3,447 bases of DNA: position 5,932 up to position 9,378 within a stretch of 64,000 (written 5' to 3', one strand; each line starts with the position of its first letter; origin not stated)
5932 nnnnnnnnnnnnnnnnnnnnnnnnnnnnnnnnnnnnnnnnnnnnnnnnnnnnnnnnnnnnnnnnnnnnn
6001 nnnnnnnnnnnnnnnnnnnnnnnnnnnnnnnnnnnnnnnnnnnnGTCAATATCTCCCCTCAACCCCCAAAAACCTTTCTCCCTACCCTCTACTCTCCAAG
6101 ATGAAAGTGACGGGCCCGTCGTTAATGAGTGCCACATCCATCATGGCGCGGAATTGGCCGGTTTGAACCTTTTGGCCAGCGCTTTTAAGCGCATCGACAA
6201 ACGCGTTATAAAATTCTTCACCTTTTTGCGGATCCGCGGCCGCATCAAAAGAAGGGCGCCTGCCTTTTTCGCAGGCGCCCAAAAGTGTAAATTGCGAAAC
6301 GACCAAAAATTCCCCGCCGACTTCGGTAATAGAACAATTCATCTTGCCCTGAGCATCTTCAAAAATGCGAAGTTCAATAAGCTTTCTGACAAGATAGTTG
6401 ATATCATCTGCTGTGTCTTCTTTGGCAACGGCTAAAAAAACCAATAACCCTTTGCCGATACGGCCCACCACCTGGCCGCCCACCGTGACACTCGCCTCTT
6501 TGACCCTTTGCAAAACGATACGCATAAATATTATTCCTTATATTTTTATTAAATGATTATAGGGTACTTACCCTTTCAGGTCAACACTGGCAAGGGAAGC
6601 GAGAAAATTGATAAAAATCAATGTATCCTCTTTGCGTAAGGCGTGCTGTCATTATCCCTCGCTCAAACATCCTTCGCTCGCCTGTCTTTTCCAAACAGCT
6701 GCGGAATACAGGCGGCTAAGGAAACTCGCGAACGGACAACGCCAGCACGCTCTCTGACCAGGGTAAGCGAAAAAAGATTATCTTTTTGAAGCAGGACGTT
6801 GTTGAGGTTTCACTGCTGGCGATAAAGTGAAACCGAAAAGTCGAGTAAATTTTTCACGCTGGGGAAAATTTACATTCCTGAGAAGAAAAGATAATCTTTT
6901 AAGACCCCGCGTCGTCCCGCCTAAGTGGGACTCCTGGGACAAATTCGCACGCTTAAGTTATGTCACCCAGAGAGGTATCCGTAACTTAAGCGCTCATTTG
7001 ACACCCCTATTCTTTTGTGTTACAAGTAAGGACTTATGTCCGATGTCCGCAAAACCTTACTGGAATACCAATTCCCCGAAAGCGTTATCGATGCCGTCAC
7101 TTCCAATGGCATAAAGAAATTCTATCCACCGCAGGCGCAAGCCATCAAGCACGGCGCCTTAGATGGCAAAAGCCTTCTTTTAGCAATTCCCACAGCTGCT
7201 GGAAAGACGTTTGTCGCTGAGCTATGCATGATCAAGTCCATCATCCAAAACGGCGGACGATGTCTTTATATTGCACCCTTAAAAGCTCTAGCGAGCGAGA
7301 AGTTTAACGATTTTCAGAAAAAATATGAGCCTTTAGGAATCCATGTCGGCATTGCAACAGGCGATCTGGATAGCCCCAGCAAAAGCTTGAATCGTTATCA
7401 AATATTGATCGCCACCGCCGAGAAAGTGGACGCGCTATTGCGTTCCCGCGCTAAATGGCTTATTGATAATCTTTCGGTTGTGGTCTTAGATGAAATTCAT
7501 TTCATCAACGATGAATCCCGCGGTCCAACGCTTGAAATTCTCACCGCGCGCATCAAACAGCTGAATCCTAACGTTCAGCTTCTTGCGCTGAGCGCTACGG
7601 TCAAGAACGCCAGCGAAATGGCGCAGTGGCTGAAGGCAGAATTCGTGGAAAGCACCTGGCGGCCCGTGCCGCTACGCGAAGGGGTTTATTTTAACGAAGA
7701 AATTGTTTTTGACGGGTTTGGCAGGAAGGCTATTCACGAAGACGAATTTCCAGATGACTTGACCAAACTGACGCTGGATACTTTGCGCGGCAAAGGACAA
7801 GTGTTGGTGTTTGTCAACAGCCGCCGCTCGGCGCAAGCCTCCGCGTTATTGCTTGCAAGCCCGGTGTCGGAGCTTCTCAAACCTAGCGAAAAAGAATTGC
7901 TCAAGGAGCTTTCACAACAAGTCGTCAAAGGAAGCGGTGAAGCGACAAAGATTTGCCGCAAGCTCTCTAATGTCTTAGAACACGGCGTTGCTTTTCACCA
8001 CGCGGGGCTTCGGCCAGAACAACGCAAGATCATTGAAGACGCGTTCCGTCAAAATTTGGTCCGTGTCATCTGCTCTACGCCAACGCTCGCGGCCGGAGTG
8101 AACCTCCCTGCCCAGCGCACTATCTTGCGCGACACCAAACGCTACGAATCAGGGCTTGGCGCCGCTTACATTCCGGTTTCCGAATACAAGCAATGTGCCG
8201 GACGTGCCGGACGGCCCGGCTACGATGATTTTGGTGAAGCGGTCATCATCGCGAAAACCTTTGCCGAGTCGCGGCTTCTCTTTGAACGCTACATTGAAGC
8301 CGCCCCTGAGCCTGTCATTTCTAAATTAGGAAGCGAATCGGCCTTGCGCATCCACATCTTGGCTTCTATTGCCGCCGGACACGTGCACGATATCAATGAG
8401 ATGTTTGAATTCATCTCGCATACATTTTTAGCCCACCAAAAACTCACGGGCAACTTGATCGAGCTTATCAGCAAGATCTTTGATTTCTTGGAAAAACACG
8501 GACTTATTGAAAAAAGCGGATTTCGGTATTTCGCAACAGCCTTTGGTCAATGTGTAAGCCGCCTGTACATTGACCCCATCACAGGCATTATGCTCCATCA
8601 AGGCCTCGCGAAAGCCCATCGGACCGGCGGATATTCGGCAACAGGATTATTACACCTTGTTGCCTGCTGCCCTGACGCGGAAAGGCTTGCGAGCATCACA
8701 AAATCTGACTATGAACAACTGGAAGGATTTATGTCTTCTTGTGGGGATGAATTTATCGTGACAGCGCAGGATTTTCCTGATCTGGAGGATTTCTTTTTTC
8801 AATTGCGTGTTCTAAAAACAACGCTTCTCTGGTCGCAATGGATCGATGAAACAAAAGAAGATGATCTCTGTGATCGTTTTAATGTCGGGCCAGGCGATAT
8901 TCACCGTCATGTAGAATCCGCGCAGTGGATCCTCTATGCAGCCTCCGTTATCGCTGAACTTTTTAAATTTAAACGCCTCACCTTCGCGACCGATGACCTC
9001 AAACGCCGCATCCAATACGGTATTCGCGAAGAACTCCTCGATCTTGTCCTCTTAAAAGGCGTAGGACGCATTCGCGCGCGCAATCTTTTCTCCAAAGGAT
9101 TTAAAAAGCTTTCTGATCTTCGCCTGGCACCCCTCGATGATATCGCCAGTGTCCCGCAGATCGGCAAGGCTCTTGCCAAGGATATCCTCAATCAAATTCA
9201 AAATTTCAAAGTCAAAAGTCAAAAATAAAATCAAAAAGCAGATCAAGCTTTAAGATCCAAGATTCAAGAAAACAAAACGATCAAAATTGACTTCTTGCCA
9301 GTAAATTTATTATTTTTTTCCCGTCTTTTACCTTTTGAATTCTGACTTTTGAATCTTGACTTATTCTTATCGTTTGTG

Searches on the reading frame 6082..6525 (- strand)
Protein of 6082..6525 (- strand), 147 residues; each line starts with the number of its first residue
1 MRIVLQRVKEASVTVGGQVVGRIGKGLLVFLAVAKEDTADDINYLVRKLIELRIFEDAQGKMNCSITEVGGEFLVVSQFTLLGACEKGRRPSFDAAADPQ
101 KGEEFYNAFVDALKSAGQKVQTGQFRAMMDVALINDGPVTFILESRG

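Call 13: search_protein_families(library=pfam, proteins=[window:6082-6525:-])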
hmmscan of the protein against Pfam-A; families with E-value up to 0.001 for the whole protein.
window:6082-6525:- (147 aa): 1 family
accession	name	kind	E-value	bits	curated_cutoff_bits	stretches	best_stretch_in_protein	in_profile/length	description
PF02580.21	Tyr_Deacylase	-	6.9e-60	202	25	1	2-144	1-144/144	D-Tyr-tRNA(Tyr) deacylase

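Call 14: search_protein_families(library=ncbifam, proteins=[window:6082-6525:-])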
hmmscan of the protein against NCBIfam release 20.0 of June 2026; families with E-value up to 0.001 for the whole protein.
window:6082-6525:- (147 aa): 1 family
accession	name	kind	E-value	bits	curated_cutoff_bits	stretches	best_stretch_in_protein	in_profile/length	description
TIGR00256.1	TIGR00256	equivalog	5.9e-56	189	101.5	1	1-145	1-145/146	D-aminoacyl-tRNA deacylase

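Call 69: find_homologous_proteins(query=window:6085-6525:-)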
Query window:6085-6525:- (147 aa): 8000 proteins with E <= 0.001 among 8000 candidates; the best 120 are listed.
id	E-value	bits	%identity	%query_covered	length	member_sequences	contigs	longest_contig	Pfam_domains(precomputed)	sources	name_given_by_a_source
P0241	8.8e-83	293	93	100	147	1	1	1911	PF02580.22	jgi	-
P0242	1.7e-81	289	93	99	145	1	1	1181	PF02580.22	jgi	-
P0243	6.8e-81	287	92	99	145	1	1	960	PF02580.22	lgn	-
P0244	3.5e-80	285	90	100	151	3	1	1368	PF02580.22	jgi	-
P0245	4.7e-80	284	91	99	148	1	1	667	PF02580.22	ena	-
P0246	6.7e-80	284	90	99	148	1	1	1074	PF02580.22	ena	-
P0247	1.6e-78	279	90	99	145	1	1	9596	PF02580.22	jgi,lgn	-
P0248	4.4e-78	278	90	99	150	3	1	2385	PF02580.22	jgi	-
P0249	5.6e-78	277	88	99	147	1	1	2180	PF02580.22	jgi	jgi:D-tyrosyl-tRNA(Tyr) deacylase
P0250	4.4e-77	275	89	99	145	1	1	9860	PF02580.22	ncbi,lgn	-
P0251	4.5e-76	271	86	99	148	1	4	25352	PF02580.22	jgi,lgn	-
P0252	6.1e-76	271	86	99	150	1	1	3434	PF02580.22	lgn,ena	-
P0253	2.0e-75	269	84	100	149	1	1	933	PF02580.22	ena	-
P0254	1.2e-74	267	84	99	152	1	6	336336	PF02580.22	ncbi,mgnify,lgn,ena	mgnify:CR=1 FL=1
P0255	1.6e-74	266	86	99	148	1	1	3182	PF02580.22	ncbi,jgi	ncbi:MAG: D-aminoacyl-tRNA deacylase [Candidatus Omnitrophota bacterium]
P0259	6.1e-69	248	80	97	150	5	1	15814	PF02580.22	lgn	-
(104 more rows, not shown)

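Call 70: find_encoding_contigs(protein=P0247, flank=8000, max_places=3)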
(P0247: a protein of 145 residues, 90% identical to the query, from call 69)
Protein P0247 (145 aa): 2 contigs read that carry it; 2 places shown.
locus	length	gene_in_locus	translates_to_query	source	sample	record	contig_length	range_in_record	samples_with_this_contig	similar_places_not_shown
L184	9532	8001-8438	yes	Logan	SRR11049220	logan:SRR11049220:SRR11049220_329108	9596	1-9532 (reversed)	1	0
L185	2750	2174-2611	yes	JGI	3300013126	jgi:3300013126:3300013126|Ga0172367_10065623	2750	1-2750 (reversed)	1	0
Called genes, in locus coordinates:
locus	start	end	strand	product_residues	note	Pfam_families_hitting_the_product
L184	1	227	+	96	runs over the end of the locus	?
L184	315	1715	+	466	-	PF01336:tRNA_anti-codon, PF00152:tRNA-synt_2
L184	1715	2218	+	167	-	PF01476:LysM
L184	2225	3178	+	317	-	PF01695:IstB_IS21 (weak), PF02562:PhoH, PF13245:AAA_19 (weak), PF13604:AAA_30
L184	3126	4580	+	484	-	PF07698:7TM-7TMR_HD, PF01966:HD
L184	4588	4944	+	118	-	PF02130:YbeY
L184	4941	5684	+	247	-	PF11967:RecO_N, PF02565:RecO_C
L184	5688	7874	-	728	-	PF00270:DEAD, PF04851:ResIII, PF22527:DEXQc_Suv3 (weak), PF00271:Helicase_C, PF21280:Helicase_dom4_arc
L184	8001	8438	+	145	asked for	PF02580:Tyr_Deacylase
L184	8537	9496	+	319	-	PF13948:DUF4215 (weak)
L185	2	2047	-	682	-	?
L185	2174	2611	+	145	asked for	PF02580:Tyr_Deacylase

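Call 71: find_encoding_contigs(protein=P0251, flank=8000, max_places=4)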
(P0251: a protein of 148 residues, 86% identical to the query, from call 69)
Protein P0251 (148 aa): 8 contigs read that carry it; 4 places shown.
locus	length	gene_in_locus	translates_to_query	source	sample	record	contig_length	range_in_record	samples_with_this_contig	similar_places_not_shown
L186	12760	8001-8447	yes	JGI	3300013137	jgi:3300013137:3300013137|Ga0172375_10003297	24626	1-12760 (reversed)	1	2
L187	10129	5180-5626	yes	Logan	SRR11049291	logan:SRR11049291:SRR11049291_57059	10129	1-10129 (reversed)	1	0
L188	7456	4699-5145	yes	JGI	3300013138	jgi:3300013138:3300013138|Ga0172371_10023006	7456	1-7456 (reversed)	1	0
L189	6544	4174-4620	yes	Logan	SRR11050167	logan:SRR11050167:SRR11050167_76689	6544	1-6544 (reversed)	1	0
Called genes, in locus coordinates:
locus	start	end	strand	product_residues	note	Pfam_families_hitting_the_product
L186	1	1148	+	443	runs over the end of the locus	PF01336:tRNA_anti-codon, PF00152:tRNA-synt_2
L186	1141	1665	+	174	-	PF01476:LysM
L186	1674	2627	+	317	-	PF02562:PhoH, PF01695:IstB_IS21 (faint), PF13245:AAA_19 (faint), PF13604:AAA_30 (weak)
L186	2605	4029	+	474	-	PF07698:7TM-7TMR_HD, PF01966:HD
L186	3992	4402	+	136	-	PF02130:YbeY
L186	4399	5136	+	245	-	PF11967:RecO_N, PF02565:RecO_C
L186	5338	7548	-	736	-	PF00270:DEAD, PF04851:ResIII, PF22527:DEXQc_Suv3 (weak), PF00271:Helicase_C, PF21280:Helicase_dom4_arc, PF14520:HHH_5 (weak)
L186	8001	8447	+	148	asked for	PF02580:Tyr_Deacylase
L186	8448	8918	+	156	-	PF12801:Fer4_5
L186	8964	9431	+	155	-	PF01243:PNPOx_N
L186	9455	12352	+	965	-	PF04313:HSDR_N (faint), PF02384:N6_Mtase, PF20473:MmeI_Mtase, PF07669:Eco57I, PF02384:N6_Mtase, PF12950:TaqI_C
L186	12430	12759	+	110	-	?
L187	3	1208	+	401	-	?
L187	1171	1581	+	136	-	PF02130:YbeY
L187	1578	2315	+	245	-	PF11967:RecO_N, PF02565:RecO_C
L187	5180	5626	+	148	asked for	PF02580:Tyr_Deacylase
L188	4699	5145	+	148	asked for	PF02580:Tyr_Deacylase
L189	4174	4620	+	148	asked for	PF02580:Tyr_Deacylase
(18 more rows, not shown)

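Call 72: find_encoding_contigs(protein=P0254, flank=8000, max_places=4)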
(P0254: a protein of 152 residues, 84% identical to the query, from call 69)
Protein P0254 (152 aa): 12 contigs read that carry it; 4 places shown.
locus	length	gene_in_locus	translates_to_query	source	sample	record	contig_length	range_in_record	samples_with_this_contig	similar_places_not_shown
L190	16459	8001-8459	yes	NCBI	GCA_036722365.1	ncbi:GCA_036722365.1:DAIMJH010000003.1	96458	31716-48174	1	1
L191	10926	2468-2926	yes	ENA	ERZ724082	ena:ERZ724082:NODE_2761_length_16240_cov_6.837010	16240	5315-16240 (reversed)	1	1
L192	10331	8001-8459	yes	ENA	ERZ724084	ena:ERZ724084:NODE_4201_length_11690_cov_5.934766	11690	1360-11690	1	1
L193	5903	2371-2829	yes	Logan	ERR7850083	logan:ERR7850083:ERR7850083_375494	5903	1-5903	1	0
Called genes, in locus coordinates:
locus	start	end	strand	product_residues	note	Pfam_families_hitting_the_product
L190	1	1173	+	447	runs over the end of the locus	PF01336:tRNA_anti-codon, PF00152:tRNA-synt_2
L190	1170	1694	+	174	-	PF01476:LysM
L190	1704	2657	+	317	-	PF01695:IstB_IS21 (weak), PF02562:PhoH, PF13245:AAA_19 (weak), PF13604:AAA_30 (weak)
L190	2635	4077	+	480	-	PF07698:7TM-7TMR_HD, PF01966:HD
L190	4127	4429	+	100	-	PF02130:YbeY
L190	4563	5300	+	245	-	PF11967:RecO_N, PF02565:RecO_C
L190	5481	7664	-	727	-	PF00270:DEAD, PF04851:ResIII, PF22527:DEXQc_Suv3, PF00271:Helicase_C, PF21280:Helicase_dom4_arc, PF14520:HHH_5 (weak)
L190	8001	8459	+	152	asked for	PF02580:Tyr_Deacylase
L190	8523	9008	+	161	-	-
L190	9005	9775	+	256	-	PF01026:TatD_DNase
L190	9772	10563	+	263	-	-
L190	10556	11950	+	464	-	PF14691:Fer4_20, PF01494:FAD_binding_3 (faint), PF07992:Pyr_redox_2, PF13450:NAD_binding_8 (faint), PF13738:Pyr_redox_3 (faint), PF00070:Pyr_redox (weak)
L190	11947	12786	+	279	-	PF02548:Pantoate_transf, PF13714:PEP_mutase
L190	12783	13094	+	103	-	-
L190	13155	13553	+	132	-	-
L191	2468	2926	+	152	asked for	PF02580:Tyr_Deacylase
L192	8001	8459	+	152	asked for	PF02580:Tyr_Deacylase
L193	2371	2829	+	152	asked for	PF02580:Tyr_Deacylase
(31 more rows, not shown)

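Call 82: find_encoding_contigs(protein=P0241, flank=3000, max_places=3)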
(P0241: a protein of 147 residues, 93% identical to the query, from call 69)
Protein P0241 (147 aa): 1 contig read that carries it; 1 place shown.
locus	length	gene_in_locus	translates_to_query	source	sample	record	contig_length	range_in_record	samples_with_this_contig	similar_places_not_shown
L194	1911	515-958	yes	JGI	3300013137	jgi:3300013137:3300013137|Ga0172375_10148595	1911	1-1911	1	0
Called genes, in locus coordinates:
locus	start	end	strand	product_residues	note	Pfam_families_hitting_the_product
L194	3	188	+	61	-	?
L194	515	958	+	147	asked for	PF02580:Tyr_Deacylase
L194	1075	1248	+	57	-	-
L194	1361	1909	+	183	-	?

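Call 83: find_encoding_contigs(protein=P0248, flank=3000, max_places=3)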
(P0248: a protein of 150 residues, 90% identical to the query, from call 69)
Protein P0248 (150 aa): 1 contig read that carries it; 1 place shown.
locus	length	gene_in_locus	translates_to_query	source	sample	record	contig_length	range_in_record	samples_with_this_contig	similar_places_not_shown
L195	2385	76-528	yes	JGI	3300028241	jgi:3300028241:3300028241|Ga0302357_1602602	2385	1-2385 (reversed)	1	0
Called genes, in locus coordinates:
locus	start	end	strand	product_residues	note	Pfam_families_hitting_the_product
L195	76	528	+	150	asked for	PF02580:Tyr_Deacylase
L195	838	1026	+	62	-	-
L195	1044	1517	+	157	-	-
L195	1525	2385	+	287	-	?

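Call 84: find_encoding_contigs(protein=P0259, flank=8000, max_places=3)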
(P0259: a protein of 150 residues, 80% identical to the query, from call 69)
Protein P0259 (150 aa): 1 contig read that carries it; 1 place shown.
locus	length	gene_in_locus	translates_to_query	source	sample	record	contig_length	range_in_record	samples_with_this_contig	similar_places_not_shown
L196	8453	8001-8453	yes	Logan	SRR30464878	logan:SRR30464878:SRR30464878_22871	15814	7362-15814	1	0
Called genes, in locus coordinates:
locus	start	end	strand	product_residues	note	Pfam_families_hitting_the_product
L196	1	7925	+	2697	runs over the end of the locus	PF01435:Peptidase_M48 (weak), PF03109:ABC1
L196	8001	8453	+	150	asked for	PF02580:Tyr_Deacylase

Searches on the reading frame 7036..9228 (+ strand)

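Call 13: search_protein_families(library=pfam, proteins=[window:7036-9228:+])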
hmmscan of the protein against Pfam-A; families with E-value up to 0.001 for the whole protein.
window:7036-9228:+ (730 aa): 7 families
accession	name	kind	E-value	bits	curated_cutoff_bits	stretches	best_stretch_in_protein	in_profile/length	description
PF00270.35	DEAD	-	1.8e-32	112.8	26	1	31-192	2-164/167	DEAD/DEAH box helicase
PF21280.2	Helicase_dom4_arc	-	2.8e-29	102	27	1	537-662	2-125/125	Archaeal helicase, domain 4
PF00271.37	Helicase_C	-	4.5e-12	46.6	23.5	1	307-395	31-110/110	Helicase conserved C-terminal domain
PF04851.21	ResIII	-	9.1e-12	45.6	22.5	1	28-190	3-163/164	Type III restriction enzyme, res subunit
PF22527.2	DEXQc_Suv3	-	3.7e-07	30.3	27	1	51-165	20-113/154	DEXQ-box helicase domain of Suv3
PF14520.12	HHH_5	-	9.7e-07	29.6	27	1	669-722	3-56/57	Helix-hairpin-helix domain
PF12826.13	HHH_2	-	0.00091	19.8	27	0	675-722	10-56/64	Helix-hairpin-helix motif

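Call 14: search_protein_families(library=ncbifam, proteins=[window:7036-9228:+])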
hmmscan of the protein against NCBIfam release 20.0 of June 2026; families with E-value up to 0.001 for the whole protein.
window:7036-9228:+ (730 aa): 25 families
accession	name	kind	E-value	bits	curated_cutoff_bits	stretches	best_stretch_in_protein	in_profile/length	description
NF002654.0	PRK02362.1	equivalog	7.1e-246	818.1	887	1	11-727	6-709/739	ATP-dependent DNA helicase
NF001308.0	PRK00254.1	equivalog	6e-184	613.2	1216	1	13-722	8-699/720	ATP-dependent DNA helicase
NF040935.1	helicase_Hel308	equivalog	4.3e-169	563.9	1200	1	10-699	8-680/704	ATP-dependent DNA helicase Hel308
NF002251.0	PRK01172.1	equivalog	3.7e-146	488.1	891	1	12-724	7-668/674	ATP-dependent DNA helicase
TIGR04121.1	DEXH_lig_assoc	equivalog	6.1e-36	123.4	850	2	33-267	18-262/804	ligase-associated DNA damage response DEXH box helicase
NF010338.0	PRK13767.1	equivalog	3.5e-19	68.6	849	1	24-273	29-305/877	ATP-dependent helicase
TIGR03817.1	DECH_helic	hypoth_equivalog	2.9e-17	62.2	874.1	1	14-275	22-293/742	helicase/secretion neighborhood putative DEAH-box helicase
NF007284.0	PRK09751.1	equivalog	9.2e-14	49.6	1496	1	60-359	60-393/1538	ATP-dependent helicase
NF010337.0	PRK13766.1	equivalog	4.3e-10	38.4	610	1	36-155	23-142/781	Hef nuclease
TIGR00643.1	recG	equivalog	6.4e-10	38.4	659.4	1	55-164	267-376/629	ATP-dependent DNA helicase RecG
NF008166.0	PRK10917.1-4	equivalog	1.4e-09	36.6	864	1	54-159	307-412/705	ATP-dependent DNA helicase RecG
NF008163.0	PRK10917.1-1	equivalog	3.1e-09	35.7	796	1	54-155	299-400/692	ATP-dependent DNA helicase RecG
TIGR00614.1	recQ_fam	subfamily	4e-09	35.8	219.8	0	319-396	254-322/470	RecQ family ATP-dependent DNA helicase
NF008165.0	PRK10917.1-3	equivalog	8.6e-09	34.4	711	1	55-155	296-396/692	ATP-dependent DNA helicase RecG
NF008168.0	PRK10917.2-2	equivalog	2.6e-08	32.6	718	1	55-155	397-497/795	ATP-dependent DNA helicase RecG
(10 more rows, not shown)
